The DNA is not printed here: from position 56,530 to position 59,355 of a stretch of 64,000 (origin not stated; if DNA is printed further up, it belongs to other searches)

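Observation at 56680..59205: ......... intein inside an EndoQ-like PHP nuclease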

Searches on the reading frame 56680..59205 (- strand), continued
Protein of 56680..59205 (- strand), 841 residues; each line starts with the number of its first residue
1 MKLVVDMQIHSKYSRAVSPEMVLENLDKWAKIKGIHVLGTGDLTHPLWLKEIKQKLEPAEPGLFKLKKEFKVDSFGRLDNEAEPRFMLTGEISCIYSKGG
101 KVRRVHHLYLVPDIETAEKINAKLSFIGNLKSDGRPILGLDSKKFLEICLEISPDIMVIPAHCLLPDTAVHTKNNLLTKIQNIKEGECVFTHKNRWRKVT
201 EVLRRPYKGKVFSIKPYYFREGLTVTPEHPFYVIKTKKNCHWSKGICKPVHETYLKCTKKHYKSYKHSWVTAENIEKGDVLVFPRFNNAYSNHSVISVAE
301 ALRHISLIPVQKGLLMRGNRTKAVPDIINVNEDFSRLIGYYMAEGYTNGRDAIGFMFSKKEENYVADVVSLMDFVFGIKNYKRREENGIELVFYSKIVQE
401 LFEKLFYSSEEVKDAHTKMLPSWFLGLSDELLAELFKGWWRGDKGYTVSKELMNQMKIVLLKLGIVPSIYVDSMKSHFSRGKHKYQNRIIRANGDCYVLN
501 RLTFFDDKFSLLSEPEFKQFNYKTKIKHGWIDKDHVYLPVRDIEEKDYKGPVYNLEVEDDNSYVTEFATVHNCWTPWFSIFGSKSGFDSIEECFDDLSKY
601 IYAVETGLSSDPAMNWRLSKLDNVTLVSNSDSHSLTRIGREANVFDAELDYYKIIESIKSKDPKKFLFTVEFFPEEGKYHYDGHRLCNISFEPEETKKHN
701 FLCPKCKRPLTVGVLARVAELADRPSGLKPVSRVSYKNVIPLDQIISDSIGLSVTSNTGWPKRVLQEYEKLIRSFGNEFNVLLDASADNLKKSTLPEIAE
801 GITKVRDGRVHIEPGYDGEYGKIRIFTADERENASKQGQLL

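Call 54: predict_structure(alignment_id=A2)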
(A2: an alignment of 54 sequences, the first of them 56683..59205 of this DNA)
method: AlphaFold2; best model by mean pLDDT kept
length: 841 residues; sequences in the alignment: 54
mean_pLDDT: 83.6   pTM: 0.54
mean pLDDT of the five models: 83.6, 83.3, 82.1, 81.5, 80.8
residues with pLDDT >= 90: 366; 70-90: 365; 50-70: 78; < 50: 32
segments of 3 or more residues with pLDDT < 50: 158-163, 574-586, 675-677, 836-841
pLDDT, mean of each block of 10 residues (from residue 1): 92 84 95 94 90 96 95 65 88 63 69 92 78 57 83 67 69 92 93 90 67 91 83 85 77 77 82 87 93 92 89 83 91 97 91 91 94 92 83 93 93 92 94 96 90 96 93 83 73 84 91 91 73 94 87 76 92 42 49 76 71 78 85 87 93 92 90 60 87 87 89 76 78 83 89 63 90 92 92 92 90 77 81 54 36
secondary structure, 60 per line:
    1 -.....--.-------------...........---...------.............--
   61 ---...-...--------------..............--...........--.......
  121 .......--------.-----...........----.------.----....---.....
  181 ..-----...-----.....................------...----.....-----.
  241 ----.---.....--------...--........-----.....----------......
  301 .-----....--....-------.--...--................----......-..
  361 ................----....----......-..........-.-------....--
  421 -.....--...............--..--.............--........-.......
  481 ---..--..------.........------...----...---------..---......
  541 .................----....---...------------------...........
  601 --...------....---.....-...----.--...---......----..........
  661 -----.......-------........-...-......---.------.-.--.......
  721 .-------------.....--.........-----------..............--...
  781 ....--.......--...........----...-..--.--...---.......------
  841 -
elements in order (helices of 4 or more, strands of 3 or more residues): E2-6 H23-33 E37-39 H46-55 E56-58 E64-66 E85-98 E101-111 H114-127 H142-152 E169-172 E176-179 E188-190 E196-216 E223-225 E230-234 H249-253 E267-271 E280-284 E295-297 H298-301 E307-310 E313-316 E327-329 H332-344 E345-347 E352-357 H359-376 E381-384 E389-394 H396-405 H422-426 H429-443 H450-462 E465-472 H474-480 E496-504 E535-557 E562-565 E569-571 H590-600 E603-605 H612-615 H619-623 E625-627 E641-646 H651-660 E666-672 E680-684 E689-691 H693-698 H714-721 E735-739 H742-750 H762-775 H778-784 H787-793 H796-806 E811-813 E822-824 H828-834

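Call 56: fold_search(model_id=the predicted structure, library=pdb)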
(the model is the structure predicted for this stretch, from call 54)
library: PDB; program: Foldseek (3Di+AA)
matches with E <= 10: 261; with E <= 0.001: 20
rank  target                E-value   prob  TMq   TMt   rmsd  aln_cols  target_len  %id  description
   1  5zb8_A                1.0e-19  1.00  0.40  0.82   7.3       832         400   15  Crystal structure of the novel lesion-specific endonuclease PfuEndoQ from Pyrococcus furiosus (released 2018-04-04)
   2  5zb8_C                2.9e-19  1.00  0.41  0.83   8.2       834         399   15  Crystal structure of the novel lesion-specific endonuclease PfuEndoQ from Pyrococcus furiosus (released 2018-04-04)
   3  5zb8_B                5.1e-19  1.00  0.41  0.83   6.3       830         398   16  Crystal structure of the novel lesion-specific endonuclease PfuEndoQ from Pyrococcus furiosus (released 2018-04-04)
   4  7k30_A                4.5e-18  1.00  0.40  0.80   8.7       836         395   15  Crystal structure of Endonuclease Q complex with 27-mer duplex substrate with dU at the active site (released 2021-03-17)
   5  7qsu                  8.6e-17  1.00  0.32  0.69   5.8       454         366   17  Crystal structure of homing endonuclease-associated TliVMA intein (C1A, d333-339) (released 2022-03-30)
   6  2cw7                  2.7e-15  1.00  0.31  0.45  10.6       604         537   15  Crystal structure of intein homing endonuclease II (released 2006-04-18)
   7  7qss                  4.7e-15  1.00  0.31  0.55   6.7       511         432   14  Crystal structure of homing endonuclease-associated TliVMA intein (C1A) (released 2022-03-30)
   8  7qst                  1.6e-14  1.00  0.29  0.61   8.0       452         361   16  Crystal structure of homing endonuclease-associated PhoVMA intein (C1A) (released 2022-03-30)
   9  1vde_A                1.6e-11  1.00  0.29  0.50   9.0       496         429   13  PI-SCEI, A HOMING ENDONUCLEASE WITH PROTEIN SPLICING ACTIVITY (released 1998-04-08)
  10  1ef0_A                2.5e-11  1.00  0.29  0.50   8.5       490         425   14  CRYSTAL STRUCTURE OF PI-SCEI MINIPRECURSOR (released 2000-06-07)
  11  1vde_B                4.4e-11  1.00  0.29  0.51   8.8       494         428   14  PI-SCEI, A HOMING ENDONUCLEASE WITH PROTEIN SPLICING ACTIVITY (released 1998-04-08)
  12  1jva_B                5.6e-11  1.00  0.30  0.52   8.3       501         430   12  CRYSTAL STRUCTURE OF THE VMA1-DERIVED ENDONUCLEASE BEARING THE N AND C EXTEIN PROPEPTIDES (released 2002-08-29)
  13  1jva_A                1.5e-10  1.00  0.29  0.51   8.5       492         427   13  CRYSTAL STRUCTURE OF THE VMA1-DERIVED ENDONUCLEASE BEARING THE N AND C EXTEIN PROPEPTIDES (released 2002-08-29)
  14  1lws_A                3.9e-10  1.00  0.30  0.52   8.2       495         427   13  Crystal structure of the intein homing endonuclease PI-SceI bound to its recognition sequence (released 2002-09-27)
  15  1um2_B                2.7e-09  1.00  0.29  0.52   8.5       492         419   13  Crystal Structure of the Vma1-Derived Endonuclease with the Ligated Extein Segment (released 2004-09-22)
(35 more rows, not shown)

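Call 67: find_encoding_contigs(protein=P0002, flank=3000, max_places=1)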
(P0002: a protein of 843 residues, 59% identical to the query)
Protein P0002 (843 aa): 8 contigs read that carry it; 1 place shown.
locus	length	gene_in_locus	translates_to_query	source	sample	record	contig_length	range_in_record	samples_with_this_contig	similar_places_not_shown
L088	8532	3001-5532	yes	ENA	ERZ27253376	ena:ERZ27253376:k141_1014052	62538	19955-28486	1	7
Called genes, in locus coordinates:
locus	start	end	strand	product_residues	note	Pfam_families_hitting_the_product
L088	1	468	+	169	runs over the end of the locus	PF13238:AAA_18 (weak)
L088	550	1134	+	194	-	PF18306:LDcluster4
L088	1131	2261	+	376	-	PF03222:Trp_Tyr_perm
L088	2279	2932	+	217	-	PF09335:VTT_dom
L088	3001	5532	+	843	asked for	PF14890:Intein_splicing (faint), PF14528:LAGLIDADG_3 (faint), PF27218:MJ0043_C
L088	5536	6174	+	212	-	PF07690:MFS_1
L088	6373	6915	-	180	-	-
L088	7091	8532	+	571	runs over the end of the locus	PF14716:HHH_8, PF14520:HHH_5 (faint), PF14791:DNA_pol_B_thumb, PF02811:PHP (weak)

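Call 68: find_encoding_contigs(protein=P0015, flank=3000, max_places=1)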
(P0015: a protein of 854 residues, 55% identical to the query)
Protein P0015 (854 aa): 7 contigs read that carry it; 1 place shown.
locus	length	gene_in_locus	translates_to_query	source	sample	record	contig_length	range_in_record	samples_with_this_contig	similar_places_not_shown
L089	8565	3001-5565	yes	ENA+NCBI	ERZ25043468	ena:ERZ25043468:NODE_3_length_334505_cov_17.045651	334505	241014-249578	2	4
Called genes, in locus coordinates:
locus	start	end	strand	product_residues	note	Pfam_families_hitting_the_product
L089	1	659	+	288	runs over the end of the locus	PF06550:SPP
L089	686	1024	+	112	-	PF01329:Pterin_4a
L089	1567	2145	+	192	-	PF18306:LDcluster4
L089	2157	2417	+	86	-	PF16325:Peptidase_U32_C (weak), PF03144:GTP_EFTU_D2 (weak)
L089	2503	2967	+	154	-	PF02308:MgtC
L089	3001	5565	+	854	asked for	PF14890:Intein_splicing (faint), PF14528:LAGLIDADG_3 (faint), PF27218:MJ0043_C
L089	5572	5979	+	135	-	PF04430:DUF498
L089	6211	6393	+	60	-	PF23477:zf_Tbcl_2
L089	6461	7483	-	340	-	PF01137:RTC, PF05189:RTC_insert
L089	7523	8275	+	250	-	PF01904:DUF72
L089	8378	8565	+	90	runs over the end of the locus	-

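Call 69: find_encoding_contigs(protein=P0080, flank=3000, max_places=1)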
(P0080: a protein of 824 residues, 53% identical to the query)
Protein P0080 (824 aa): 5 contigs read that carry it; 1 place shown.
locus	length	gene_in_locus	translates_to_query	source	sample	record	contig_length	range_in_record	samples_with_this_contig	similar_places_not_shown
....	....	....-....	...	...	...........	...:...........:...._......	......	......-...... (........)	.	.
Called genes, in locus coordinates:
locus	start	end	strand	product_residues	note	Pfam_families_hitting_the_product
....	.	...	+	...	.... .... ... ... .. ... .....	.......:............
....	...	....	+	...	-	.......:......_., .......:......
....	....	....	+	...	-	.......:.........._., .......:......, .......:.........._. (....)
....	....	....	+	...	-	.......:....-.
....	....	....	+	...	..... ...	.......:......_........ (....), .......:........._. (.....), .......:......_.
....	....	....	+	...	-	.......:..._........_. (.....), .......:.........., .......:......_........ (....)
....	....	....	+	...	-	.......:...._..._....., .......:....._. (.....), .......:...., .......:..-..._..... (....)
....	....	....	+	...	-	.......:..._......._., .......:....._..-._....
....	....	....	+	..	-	-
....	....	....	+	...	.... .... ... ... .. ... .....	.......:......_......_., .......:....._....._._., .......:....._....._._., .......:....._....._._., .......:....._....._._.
